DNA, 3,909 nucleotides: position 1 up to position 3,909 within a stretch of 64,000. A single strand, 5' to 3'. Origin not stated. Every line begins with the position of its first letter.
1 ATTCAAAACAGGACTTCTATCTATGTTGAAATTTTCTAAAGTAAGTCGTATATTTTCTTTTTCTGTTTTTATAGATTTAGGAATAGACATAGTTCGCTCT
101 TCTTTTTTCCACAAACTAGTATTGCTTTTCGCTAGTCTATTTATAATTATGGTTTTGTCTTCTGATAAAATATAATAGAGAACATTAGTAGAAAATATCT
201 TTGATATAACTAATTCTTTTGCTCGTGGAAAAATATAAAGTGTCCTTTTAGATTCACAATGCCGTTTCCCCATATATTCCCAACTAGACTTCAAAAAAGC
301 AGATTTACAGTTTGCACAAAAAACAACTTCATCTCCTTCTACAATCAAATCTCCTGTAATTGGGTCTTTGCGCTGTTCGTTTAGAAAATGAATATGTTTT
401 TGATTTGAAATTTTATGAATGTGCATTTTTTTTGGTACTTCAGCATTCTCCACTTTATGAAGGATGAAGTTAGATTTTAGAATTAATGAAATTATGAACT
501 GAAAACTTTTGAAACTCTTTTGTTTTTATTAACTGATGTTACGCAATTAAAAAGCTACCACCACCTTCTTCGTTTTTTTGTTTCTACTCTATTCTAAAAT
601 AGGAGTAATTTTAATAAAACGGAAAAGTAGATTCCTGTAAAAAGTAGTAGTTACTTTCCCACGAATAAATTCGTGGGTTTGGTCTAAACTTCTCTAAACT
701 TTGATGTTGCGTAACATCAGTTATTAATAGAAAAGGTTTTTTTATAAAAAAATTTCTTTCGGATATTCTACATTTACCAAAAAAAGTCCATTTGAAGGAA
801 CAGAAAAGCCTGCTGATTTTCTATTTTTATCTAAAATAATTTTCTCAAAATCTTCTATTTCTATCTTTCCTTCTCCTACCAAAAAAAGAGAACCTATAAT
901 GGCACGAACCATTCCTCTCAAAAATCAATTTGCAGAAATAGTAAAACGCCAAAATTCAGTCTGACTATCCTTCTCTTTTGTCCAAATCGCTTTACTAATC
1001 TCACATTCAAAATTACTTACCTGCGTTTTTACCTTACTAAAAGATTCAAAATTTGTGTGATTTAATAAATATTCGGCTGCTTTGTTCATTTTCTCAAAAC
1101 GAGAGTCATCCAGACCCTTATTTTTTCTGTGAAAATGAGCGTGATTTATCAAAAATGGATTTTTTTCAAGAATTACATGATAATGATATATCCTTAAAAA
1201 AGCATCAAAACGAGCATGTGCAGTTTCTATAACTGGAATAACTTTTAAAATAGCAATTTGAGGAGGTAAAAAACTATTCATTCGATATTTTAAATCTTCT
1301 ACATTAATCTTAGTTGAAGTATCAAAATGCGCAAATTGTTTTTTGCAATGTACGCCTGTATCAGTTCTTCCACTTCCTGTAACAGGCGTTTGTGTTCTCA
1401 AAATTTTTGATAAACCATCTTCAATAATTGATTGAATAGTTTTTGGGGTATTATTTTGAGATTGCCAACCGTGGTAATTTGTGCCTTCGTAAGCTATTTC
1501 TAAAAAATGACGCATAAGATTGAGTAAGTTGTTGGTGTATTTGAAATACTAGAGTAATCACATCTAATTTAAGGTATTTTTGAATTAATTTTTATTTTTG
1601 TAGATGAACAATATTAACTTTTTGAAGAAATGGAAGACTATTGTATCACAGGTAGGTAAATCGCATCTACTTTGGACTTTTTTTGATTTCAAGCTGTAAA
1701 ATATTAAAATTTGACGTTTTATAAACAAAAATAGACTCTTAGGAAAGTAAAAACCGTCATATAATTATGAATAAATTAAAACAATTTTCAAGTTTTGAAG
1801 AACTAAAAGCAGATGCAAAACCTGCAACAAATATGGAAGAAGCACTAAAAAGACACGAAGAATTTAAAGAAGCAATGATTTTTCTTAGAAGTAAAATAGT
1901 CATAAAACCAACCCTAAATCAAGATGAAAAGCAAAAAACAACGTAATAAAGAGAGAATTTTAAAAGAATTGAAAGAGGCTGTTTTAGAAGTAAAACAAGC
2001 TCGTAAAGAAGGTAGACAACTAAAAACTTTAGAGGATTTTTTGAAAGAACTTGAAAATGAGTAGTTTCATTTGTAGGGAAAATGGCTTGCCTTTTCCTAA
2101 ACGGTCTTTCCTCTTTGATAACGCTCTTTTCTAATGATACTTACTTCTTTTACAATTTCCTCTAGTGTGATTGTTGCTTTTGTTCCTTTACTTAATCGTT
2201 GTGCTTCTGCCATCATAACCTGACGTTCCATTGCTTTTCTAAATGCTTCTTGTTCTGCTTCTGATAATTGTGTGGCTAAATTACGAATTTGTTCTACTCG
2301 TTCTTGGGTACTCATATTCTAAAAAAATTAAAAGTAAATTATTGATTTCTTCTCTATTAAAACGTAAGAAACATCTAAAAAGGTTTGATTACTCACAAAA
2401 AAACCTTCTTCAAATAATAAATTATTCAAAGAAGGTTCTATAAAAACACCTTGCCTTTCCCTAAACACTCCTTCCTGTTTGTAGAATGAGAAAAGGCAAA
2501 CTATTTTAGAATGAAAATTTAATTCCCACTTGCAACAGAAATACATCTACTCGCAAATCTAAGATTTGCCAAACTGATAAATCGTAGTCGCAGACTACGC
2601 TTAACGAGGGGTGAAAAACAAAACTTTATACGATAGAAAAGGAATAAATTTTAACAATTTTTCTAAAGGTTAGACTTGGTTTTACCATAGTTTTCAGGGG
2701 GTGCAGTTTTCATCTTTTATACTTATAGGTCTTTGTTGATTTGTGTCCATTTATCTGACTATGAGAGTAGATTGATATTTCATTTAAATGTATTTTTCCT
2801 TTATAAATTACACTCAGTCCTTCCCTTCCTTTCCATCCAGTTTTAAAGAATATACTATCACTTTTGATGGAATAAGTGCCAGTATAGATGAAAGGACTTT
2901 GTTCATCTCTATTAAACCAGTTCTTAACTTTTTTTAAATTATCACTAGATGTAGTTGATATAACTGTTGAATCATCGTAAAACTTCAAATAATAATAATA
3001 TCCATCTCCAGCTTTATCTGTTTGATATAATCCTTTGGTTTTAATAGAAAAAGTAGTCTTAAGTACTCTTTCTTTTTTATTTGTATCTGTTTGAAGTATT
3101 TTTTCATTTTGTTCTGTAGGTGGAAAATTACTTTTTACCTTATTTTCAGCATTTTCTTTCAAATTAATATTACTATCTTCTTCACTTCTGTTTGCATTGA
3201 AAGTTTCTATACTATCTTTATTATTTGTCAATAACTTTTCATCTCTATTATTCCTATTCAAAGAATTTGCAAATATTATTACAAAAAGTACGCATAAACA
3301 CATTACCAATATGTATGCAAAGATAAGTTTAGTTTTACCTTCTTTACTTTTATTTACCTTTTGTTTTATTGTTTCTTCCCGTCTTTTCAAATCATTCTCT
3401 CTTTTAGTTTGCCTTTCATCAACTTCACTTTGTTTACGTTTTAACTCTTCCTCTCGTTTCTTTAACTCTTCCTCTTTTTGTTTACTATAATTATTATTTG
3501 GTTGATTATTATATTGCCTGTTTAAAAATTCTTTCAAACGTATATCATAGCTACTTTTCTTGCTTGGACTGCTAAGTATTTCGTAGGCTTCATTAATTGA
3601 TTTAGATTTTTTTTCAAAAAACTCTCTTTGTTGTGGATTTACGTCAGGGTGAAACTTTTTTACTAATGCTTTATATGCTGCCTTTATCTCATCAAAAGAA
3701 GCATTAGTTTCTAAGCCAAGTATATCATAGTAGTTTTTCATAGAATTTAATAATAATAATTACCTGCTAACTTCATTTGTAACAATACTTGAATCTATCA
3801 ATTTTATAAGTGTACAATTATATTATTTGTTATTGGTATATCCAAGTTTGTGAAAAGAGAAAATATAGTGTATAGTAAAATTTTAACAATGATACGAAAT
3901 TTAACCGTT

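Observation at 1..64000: Window-wide pattern: at least nine conserved genes are interrupted, mostly by one-base indels in homopolymers plus two C-to-T stops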

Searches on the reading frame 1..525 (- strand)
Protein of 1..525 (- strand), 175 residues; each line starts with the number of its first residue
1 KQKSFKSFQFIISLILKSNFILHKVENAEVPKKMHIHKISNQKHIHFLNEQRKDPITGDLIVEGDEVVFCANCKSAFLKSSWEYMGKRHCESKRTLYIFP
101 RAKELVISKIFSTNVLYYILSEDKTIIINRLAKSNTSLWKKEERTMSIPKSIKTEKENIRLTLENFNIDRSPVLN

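Call 6: search_protein_families(library=pfam, proteins=[window:1-525:-], max_evalue=0.01)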
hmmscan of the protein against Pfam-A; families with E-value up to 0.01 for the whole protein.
window:1-525:- (175 aa): 1 family
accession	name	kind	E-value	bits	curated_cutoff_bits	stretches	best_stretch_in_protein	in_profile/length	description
PF14446.12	Prok-RING_1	-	0.0093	16.3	29.1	0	55-87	8-40/54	Prokaryotic RING finger family 1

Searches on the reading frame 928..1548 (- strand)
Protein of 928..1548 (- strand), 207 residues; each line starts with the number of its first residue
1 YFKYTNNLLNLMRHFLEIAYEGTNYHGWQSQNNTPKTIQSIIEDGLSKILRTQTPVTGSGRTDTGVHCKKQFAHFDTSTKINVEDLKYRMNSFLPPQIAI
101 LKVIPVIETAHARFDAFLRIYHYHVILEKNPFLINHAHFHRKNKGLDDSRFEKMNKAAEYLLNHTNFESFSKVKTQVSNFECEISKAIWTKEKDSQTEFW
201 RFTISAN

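Call 6: search_protein_families(library=pfam, proteins=[window:928-1548:-], max_evalue=0.01)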
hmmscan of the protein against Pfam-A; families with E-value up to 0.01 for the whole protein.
window:928-1548:- (207 aa): 2 families
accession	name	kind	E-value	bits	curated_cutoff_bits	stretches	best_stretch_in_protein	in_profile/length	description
PF01416.25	PseudoU_synth_1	-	6e-17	62.5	23.3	1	19-115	4-108/108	tRNA pseudouridine synthase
PF10105.14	DUF2344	-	0.0044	17.4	23.8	1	64-188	55-150/176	Uncharacterized protein conserved in bacteria (DUF2344)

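Call 33: list_cluster_members(proteins=[window:928-1515:-, window:11657-12052:-, window:4986-5825:-, window:5782-6333:-, window:23478-25415:+, window:35241-35663:+, window:46928-47212:+, window:47212-47460:+, window:1767-1943:+, window:31067-31294:+])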
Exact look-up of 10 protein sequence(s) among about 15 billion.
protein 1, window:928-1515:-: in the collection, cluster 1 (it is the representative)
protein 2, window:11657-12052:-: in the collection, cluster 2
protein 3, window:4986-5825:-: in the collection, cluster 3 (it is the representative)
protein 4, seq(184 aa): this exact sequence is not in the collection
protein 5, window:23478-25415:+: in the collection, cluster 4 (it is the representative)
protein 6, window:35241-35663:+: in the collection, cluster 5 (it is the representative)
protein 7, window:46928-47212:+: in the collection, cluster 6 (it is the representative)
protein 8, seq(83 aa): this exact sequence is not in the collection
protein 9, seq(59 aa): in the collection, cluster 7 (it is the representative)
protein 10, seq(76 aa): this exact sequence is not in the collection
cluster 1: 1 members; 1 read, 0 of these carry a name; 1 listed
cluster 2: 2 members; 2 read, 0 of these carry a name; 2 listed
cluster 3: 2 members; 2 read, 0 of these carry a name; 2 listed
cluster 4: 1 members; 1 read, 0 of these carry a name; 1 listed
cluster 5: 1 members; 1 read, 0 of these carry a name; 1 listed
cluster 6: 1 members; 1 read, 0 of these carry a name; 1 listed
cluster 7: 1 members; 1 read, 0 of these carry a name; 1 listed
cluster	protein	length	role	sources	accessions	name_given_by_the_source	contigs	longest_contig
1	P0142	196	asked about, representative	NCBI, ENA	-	-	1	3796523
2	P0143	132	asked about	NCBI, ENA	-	-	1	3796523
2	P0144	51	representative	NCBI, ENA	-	-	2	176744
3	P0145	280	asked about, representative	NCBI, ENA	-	-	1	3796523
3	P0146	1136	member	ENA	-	-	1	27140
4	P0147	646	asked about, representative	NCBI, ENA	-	-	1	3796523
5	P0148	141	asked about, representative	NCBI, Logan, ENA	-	-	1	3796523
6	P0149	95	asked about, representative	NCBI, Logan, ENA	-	-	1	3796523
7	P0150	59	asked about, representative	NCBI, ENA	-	-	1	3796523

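Call 44: find_encoding_contigs(protein=P0146, flank=10000, max_places=4)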
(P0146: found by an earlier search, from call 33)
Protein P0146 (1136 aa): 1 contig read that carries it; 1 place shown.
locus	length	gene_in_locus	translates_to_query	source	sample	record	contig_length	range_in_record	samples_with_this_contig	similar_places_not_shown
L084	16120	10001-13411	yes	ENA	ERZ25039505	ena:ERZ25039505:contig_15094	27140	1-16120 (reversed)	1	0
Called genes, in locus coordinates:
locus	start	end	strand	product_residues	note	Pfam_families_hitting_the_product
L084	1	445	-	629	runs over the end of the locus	PF00664:ABC_membrane, PF02463:SMC_N (faint), PF00005:ABC_tran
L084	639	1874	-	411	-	PF00144:Beta-lactamase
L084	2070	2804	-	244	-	PF09844:DUF2071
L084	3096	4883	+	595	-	PF00664:ABC_membrane, PF00005:ABC_tran, PF02463:SMC_N (faint)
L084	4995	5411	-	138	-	-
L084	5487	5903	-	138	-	PF01042:Ribonuc_L-PSP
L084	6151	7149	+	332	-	PF25594:GldB_lipo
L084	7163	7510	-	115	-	PF01934:HepT-like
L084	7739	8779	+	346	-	PF13378:MR_MLE_C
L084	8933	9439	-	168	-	-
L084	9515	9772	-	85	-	PF03683:UPF0175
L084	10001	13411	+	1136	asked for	PF02310:B12-binding, PF03308:MeaB, PF02492:cobW (weak), PF01642:MM_CoA_mutase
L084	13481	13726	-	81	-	-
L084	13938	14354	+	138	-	-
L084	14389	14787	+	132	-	-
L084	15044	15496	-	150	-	PF18812:PBECR3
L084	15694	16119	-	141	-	?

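Call 61: find_encoding_contigs(protein=P0149, flank=10000, max_places=5)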
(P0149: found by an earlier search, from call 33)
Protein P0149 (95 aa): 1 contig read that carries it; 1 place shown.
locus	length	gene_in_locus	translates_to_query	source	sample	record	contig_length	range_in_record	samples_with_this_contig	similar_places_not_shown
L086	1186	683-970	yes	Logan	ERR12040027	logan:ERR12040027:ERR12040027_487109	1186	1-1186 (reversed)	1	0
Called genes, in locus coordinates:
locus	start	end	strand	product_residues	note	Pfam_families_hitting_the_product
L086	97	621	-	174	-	-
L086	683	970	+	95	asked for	-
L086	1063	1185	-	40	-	?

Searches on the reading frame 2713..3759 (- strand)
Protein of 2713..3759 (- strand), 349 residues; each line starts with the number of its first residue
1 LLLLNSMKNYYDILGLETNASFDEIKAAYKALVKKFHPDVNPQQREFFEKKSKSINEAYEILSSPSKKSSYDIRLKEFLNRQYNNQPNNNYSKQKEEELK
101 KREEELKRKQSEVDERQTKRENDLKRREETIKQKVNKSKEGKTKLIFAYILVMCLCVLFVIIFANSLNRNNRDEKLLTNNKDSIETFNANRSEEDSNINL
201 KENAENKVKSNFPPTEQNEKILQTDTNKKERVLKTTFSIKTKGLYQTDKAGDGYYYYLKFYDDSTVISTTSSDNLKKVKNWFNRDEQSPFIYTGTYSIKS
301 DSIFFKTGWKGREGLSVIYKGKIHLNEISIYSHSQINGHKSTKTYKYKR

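Call 8: search_protein_families(library=pfam, proteins=[window:2713-3759:-], max_evalue=0.01)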
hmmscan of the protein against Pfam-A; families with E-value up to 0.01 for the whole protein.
window:2713-3759:- (349 aa): 2 families
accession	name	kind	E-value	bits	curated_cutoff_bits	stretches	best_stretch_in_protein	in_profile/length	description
PF00226.36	DnaJ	-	5.4e-21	74.9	27.8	1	9-72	1-63/63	DnaJ domain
PF19270.4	FBO_C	-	3.5e-05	24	27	1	254-306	53-106/210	F-box only protein C-terminal region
